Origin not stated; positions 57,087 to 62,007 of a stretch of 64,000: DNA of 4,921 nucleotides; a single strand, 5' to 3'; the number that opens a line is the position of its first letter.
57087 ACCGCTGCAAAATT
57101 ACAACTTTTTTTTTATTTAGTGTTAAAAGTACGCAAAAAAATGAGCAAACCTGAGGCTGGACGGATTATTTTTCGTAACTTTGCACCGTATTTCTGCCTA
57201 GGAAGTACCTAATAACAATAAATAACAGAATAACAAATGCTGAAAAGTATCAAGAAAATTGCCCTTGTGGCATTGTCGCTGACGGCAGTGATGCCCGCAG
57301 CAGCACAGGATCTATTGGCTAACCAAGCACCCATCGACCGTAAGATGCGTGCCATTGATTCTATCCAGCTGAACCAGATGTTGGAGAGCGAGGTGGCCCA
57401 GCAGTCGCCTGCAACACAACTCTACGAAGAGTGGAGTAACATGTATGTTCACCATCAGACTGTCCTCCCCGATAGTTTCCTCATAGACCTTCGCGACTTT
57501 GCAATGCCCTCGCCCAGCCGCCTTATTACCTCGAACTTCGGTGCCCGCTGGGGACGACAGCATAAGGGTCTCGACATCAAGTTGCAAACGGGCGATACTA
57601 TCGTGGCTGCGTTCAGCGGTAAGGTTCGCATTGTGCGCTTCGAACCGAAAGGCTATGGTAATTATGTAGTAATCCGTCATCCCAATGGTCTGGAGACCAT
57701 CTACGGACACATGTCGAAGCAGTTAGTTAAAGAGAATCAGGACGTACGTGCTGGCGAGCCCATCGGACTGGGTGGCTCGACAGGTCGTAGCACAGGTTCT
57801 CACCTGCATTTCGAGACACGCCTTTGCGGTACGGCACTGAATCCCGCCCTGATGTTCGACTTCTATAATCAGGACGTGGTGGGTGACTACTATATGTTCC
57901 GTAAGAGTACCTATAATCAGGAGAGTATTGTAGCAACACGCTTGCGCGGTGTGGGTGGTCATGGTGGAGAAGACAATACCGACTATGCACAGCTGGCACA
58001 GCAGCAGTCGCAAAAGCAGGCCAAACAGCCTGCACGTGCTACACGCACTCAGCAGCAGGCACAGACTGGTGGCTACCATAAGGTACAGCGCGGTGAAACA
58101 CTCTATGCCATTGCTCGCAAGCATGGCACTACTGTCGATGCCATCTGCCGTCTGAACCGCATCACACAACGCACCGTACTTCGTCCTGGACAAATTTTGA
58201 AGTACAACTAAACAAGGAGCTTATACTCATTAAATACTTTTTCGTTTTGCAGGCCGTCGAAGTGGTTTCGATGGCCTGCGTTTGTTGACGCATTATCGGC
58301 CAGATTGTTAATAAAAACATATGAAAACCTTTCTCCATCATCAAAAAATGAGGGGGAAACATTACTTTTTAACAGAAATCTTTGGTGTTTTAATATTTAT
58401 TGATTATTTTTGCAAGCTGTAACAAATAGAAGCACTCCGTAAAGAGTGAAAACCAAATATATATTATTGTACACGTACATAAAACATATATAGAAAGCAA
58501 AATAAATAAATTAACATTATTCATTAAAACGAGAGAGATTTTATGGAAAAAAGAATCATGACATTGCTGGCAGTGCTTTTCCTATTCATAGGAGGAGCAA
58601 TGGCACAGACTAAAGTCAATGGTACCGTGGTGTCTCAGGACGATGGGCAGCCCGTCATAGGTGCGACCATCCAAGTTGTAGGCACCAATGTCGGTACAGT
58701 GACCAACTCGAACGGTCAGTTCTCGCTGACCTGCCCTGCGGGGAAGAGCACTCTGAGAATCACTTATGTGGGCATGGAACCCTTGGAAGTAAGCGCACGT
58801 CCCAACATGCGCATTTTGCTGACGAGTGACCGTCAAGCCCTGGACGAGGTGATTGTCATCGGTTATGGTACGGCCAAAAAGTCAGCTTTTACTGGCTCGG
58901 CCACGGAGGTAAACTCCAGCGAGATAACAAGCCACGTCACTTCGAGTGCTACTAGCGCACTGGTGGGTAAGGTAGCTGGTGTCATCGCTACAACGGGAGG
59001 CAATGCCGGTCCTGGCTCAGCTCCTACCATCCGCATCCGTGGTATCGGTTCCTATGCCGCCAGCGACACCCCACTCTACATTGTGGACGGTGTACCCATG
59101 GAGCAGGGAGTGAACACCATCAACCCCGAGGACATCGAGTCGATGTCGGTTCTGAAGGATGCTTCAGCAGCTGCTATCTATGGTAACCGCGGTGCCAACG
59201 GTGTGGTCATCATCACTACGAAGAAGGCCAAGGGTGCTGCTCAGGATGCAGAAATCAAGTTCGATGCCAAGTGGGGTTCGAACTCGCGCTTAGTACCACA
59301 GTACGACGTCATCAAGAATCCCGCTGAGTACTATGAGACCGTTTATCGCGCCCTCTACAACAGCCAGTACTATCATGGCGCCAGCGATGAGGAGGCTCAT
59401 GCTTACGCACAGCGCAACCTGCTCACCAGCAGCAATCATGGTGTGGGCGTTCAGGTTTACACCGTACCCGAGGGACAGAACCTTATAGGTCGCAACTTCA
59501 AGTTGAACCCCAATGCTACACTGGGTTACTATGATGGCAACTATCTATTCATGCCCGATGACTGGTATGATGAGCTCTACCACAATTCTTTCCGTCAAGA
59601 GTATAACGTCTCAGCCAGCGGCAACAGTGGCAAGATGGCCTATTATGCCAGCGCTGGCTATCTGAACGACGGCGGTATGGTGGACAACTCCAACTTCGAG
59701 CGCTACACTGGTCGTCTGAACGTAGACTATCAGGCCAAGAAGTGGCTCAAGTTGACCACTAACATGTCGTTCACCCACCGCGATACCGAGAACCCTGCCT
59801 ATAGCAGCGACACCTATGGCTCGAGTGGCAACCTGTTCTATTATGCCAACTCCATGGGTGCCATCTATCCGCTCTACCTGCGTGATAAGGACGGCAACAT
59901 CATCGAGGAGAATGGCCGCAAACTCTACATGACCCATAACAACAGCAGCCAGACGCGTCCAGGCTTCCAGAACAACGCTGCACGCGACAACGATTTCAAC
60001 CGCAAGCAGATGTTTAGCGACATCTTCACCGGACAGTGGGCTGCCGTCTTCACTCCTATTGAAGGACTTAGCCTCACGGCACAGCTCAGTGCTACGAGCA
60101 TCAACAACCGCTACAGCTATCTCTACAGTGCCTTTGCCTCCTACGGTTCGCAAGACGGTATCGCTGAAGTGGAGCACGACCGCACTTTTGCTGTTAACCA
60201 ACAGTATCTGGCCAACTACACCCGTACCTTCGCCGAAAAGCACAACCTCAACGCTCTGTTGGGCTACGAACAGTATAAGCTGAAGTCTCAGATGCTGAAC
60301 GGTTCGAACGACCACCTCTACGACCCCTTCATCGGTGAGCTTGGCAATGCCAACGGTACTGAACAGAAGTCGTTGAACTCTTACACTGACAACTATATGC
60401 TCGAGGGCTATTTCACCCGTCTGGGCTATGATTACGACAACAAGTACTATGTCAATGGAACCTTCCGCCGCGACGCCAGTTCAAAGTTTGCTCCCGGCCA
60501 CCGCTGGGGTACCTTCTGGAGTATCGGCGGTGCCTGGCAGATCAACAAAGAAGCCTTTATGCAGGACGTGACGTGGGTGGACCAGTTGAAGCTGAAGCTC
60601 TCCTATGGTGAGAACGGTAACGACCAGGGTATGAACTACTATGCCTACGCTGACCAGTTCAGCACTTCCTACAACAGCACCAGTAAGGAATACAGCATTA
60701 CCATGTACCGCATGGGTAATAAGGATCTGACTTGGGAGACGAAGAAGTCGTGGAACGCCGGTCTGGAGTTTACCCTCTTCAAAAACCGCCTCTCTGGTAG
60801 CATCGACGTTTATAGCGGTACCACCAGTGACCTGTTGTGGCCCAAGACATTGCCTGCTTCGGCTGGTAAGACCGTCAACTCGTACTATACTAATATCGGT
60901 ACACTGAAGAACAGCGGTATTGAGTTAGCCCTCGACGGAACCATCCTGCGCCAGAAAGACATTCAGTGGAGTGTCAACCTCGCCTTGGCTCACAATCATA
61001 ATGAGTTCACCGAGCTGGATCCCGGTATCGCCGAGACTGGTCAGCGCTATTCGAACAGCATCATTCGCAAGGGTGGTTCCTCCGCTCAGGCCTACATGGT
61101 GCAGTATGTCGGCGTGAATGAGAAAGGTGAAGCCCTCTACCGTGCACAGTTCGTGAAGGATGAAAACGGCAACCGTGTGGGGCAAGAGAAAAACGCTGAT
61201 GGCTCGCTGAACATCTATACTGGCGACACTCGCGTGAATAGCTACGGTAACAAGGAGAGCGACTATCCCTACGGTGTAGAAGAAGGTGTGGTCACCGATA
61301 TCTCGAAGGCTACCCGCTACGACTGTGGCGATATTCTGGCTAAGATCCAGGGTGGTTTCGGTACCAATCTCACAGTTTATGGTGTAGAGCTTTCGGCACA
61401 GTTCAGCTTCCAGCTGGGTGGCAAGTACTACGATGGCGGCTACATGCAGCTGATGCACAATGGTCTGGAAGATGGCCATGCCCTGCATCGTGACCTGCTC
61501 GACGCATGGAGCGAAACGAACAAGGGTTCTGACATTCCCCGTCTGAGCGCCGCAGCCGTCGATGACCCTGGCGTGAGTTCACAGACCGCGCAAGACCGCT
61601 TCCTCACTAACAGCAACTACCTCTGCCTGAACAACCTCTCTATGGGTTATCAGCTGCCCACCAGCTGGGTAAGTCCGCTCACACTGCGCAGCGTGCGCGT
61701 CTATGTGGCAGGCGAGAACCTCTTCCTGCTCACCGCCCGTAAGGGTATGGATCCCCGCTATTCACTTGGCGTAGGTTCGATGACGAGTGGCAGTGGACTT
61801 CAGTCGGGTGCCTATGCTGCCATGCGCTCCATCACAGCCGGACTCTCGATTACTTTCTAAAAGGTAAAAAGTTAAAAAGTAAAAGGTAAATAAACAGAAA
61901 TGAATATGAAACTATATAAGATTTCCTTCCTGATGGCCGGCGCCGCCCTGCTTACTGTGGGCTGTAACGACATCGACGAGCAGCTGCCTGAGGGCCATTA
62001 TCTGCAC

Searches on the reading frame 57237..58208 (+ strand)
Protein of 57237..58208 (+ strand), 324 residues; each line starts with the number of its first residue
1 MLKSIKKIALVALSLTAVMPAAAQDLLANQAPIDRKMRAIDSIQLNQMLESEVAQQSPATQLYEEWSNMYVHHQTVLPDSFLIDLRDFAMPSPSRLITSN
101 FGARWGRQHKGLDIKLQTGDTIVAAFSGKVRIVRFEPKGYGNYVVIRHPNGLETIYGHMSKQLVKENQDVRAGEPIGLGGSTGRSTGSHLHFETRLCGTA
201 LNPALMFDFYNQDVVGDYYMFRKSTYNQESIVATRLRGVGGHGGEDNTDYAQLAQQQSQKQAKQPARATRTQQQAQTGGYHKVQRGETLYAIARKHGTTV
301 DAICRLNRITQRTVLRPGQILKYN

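Call 92: search_protein_families(library=pfam, proteins=[window:57237-58208:+], max_evalue=0.001)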
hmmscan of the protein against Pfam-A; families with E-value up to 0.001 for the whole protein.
window:57237-58208:+ (324 aa): 2 families
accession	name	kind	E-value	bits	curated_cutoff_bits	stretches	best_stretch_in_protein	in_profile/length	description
PF01551.29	Peptidase_M23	-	1.8e-30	105.4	28.7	1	108-203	2-96/96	Peptidase family M23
PF01476.26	LysM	-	1.1e-13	51.3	20.9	1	281-322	1-41/43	LysM domain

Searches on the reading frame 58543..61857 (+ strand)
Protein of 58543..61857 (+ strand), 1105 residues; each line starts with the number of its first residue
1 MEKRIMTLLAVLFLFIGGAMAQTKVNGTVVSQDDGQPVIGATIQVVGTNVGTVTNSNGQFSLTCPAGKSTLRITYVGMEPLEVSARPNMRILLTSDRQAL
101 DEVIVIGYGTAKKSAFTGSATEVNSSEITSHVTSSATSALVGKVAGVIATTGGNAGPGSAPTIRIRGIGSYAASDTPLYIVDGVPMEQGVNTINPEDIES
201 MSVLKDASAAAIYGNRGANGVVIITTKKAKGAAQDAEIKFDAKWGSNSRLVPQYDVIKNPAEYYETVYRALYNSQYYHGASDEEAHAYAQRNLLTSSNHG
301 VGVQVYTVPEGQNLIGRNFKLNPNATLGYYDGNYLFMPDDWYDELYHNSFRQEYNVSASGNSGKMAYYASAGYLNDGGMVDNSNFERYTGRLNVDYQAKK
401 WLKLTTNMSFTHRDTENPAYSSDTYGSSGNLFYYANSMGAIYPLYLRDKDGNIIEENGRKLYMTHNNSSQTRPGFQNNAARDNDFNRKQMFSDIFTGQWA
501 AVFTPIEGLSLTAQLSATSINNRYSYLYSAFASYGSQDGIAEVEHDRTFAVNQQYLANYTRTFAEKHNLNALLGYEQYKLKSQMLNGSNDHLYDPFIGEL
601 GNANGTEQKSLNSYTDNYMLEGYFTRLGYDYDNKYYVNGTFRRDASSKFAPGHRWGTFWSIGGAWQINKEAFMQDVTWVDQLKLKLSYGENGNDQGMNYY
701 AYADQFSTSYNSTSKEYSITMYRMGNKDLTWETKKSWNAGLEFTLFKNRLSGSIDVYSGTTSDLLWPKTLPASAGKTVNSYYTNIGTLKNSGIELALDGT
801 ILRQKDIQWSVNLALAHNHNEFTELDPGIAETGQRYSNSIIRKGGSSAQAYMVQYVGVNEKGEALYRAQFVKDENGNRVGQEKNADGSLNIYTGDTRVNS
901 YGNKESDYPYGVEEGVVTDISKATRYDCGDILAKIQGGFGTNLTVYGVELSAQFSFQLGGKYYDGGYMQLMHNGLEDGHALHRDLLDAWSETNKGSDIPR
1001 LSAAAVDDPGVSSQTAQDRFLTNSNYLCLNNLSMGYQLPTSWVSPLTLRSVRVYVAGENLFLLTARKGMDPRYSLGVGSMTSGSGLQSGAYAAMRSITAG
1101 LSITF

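Call 92: search_protein_families(library=pfam, proteins=[window:58543-61857:+], max_evalue=0.001)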
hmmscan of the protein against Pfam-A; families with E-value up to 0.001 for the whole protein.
window:58543-61857:+ (1105 aa): 3 families
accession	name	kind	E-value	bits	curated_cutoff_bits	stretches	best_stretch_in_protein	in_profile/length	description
PF13715.12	CarbopepD_reg_2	-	1e-18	67.6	32.2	1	25-105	1-88/88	CarboxypepD_reg-like domain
PF07715.20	Plug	-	2.5e-17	63.8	23.9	1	114-221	3-107/107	TonB-dependent Receptor Plug Domain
PF13620.12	CarboxypepD_reg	-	1.8e-12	47.9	32.3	1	25-83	2-64/82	Carboxypeptidase regulatory-like domain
